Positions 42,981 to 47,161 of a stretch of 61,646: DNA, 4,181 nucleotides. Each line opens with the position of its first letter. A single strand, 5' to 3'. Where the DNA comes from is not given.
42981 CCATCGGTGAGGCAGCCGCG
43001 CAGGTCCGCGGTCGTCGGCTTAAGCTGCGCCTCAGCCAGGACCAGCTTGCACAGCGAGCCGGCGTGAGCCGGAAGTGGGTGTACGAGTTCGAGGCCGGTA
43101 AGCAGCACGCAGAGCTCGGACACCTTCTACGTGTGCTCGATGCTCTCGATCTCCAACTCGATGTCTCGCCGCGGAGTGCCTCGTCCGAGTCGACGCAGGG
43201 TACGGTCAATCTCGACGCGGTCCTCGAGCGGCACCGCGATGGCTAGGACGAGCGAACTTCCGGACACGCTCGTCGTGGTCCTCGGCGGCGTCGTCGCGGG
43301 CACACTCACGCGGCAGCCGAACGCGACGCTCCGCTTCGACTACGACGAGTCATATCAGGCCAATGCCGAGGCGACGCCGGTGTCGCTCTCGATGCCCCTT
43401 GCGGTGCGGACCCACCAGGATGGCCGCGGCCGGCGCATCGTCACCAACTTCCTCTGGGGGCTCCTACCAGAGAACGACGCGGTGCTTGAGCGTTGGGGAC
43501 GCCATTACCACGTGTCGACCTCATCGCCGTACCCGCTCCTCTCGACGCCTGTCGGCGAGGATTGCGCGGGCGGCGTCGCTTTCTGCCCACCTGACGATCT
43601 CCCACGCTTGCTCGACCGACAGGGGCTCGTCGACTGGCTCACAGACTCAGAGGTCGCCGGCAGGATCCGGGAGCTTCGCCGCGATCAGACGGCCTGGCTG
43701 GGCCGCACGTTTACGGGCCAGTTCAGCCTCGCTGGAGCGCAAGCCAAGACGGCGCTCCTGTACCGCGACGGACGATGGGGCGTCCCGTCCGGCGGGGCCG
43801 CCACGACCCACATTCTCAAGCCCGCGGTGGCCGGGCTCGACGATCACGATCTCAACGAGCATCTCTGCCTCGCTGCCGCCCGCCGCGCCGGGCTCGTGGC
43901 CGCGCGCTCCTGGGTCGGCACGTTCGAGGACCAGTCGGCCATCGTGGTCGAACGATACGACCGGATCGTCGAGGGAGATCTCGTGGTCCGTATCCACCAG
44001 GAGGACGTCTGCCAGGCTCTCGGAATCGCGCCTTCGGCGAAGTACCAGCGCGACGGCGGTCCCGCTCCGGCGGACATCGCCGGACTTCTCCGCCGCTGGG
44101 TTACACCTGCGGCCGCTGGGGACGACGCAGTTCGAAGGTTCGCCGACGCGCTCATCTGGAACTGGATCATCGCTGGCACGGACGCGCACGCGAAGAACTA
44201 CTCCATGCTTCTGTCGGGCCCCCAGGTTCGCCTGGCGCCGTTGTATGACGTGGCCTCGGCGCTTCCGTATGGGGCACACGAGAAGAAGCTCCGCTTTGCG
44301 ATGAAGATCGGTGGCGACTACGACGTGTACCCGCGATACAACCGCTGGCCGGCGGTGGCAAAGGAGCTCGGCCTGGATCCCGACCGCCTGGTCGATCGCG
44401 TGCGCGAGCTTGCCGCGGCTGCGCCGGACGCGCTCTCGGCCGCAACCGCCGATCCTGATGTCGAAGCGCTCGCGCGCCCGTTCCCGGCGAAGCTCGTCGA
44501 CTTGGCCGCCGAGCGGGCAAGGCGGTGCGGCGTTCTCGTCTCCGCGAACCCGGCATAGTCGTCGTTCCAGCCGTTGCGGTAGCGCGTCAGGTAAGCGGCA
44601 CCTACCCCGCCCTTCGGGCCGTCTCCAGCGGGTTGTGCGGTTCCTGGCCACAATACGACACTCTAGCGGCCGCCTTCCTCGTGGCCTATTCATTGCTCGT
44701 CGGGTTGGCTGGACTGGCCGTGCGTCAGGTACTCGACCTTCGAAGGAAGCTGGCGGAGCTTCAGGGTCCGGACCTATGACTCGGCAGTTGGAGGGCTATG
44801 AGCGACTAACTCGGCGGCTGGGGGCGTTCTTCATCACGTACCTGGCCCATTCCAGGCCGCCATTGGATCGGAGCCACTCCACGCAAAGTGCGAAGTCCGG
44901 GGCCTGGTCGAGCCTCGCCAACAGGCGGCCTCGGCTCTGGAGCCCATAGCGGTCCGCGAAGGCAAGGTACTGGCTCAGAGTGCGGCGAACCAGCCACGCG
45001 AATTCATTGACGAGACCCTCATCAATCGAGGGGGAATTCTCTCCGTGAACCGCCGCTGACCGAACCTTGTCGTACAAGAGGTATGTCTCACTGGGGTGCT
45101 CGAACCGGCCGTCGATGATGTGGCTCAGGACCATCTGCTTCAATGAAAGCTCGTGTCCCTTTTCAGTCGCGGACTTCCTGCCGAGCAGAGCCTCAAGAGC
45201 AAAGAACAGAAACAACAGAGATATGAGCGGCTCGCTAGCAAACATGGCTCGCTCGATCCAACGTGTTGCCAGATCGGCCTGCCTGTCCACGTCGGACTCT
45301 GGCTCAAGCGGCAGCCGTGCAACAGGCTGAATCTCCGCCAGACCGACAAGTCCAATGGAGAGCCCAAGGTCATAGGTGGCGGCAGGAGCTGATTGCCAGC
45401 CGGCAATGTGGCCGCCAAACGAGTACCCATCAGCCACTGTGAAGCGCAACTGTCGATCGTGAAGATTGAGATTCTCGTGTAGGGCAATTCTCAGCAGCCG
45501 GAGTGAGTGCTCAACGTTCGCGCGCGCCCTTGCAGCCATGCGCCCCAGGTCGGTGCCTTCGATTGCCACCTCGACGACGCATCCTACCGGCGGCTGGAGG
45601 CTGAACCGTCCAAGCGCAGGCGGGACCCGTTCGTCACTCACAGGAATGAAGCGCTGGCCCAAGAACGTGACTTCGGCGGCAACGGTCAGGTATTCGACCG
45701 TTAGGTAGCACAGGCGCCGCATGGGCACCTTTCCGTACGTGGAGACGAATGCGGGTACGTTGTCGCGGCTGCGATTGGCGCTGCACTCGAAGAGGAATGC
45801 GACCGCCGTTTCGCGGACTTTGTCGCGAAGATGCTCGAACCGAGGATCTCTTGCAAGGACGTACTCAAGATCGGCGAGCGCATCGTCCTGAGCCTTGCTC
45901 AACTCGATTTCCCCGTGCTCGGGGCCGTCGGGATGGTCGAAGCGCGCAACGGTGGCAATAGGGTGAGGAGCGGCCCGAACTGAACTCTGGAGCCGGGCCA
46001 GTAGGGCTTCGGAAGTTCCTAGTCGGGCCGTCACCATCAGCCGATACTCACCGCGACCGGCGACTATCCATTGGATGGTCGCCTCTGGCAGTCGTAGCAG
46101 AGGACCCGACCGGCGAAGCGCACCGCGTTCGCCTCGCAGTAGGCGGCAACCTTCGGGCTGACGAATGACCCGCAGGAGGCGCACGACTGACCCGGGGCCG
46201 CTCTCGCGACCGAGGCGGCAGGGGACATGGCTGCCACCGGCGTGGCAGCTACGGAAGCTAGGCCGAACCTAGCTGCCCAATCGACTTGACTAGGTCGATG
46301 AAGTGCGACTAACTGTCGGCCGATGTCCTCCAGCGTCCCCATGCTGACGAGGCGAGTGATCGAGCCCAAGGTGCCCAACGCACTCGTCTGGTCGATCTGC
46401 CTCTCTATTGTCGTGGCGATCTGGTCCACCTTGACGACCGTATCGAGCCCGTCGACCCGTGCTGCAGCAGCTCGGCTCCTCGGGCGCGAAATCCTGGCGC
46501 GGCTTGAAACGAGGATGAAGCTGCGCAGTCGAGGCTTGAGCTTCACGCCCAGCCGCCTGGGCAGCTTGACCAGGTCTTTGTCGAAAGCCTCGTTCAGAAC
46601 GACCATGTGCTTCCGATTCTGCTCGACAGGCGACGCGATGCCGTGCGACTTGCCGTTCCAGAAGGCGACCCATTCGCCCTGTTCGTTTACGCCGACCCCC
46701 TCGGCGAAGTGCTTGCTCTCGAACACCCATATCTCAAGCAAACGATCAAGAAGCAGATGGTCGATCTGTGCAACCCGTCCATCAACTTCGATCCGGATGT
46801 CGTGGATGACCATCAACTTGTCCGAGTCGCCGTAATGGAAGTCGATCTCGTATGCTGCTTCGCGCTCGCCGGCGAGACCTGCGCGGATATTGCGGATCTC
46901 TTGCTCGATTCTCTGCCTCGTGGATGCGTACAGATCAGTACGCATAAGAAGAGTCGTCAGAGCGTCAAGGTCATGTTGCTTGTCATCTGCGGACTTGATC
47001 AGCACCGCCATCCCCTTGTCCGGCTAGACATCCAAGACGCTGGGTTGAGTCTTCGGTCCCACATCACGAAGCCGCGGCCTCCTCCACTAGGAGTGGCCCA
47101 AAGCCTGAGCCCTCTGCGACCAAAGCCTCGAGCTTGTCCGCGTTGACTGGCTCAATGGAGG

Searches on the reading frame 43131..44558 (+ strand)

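Call 61: search_protein_families(library=pfam, proteins=[window:43131-44558:+], max_evalue=0.001)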
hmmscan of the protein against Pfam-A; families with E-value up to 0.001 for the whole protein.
window:43131-44558:+ (475 aa): 2 families
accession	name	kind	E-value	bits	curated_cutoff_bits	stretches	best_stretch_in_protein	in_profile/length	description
PF07804.18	HipA_C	-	4.2e-49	167.5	30.5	1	198-434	1-212/213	HipA-like C-terminal domain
PF13657.11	Couple_hipA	-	2.2e-17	63.8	22.5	1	48-151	2-98/99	HipA N-terminal domain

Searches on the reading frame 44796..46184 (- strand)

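Call 6: search_protein_families(library=pfam, proteins=[window:44796-46184:-], max_evalue=0.01)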
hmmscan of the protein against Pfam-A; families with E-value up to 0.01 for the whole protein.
window:44796-46184:- (462 aa): 0 families

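Call 7: search_protein_families(library=padloc, proteins=[window:44796-46184:-], max_evalue=0.01)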
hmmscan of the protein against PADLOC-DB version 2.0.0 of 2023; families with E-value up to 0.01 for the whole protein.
window:44796-46184:- (462 aa): 1 family
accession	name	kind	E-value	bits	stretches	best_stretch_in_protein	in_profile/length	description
PDLC01827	CARF2--CARF_HEPN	-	0.0023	15.2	1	297-398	272-379/393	-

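Call 8: search_protein_families(library=ncbifam, proteins=[window:44796-46184:-], max_evalue=0.01)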
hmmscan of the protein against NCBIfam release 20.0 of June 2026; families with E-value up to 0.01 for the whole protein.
window:44796-46184:- (462 aa): 0 families

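Call 71: search_protein_families(library=padloc, proteins=[window:44796-46184:-], max_evalue=0.001)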
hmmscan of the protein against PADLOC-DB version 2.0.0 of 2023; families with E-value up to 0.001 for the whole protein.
window:44796-46184:- (462 aa): 0 families

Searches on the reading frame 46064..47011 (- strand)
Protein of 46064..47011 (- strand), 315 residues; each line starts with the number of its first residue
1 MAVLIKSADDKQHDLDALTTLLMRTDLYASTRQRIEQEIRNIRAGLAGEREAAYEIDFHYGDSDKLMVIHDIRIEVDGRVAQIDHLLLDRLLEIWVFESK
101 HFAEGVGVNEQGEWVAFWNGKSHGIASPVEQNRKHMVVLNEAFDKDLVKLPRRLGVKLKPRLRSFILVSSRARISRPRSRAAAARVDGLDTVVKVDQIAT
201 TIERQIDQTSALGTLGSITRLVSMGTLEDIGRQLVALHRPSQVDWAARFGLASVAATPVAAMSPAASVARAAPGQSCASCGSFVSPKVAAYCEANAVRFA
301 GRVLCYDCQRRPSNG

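Call 6: search_protein_families(library=pfam, proteins=[window:46064-47011:-], max_evalue=0.01)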
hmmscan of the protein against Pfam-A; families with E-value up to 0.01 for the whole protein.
window:46064-47011:- (315 aa): 1 family
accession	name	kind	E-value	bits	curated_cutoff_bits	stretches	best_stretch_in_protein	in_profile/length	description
PF08378.17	NERD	-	4.8e-14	53.2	22.1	1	45-143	2-95/111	Nuclease-related domain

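Call 7: search_protein_families(library=padloc, proteins=[window:46064-47011:-], max_evalue=0.01)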
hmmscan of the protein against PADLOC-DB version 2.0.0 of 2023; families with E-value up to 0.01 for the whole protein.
window:46064-47011:- (315 aa): 0 families

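Call 8: search_protein_families(library=ncbifam, proteins=[window:46064-47011:-], max_evalue=0.01)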
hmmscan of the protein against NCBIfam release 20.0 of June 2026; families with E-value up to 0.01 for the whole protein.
window:46064-47011:- (315 aa): 0 families
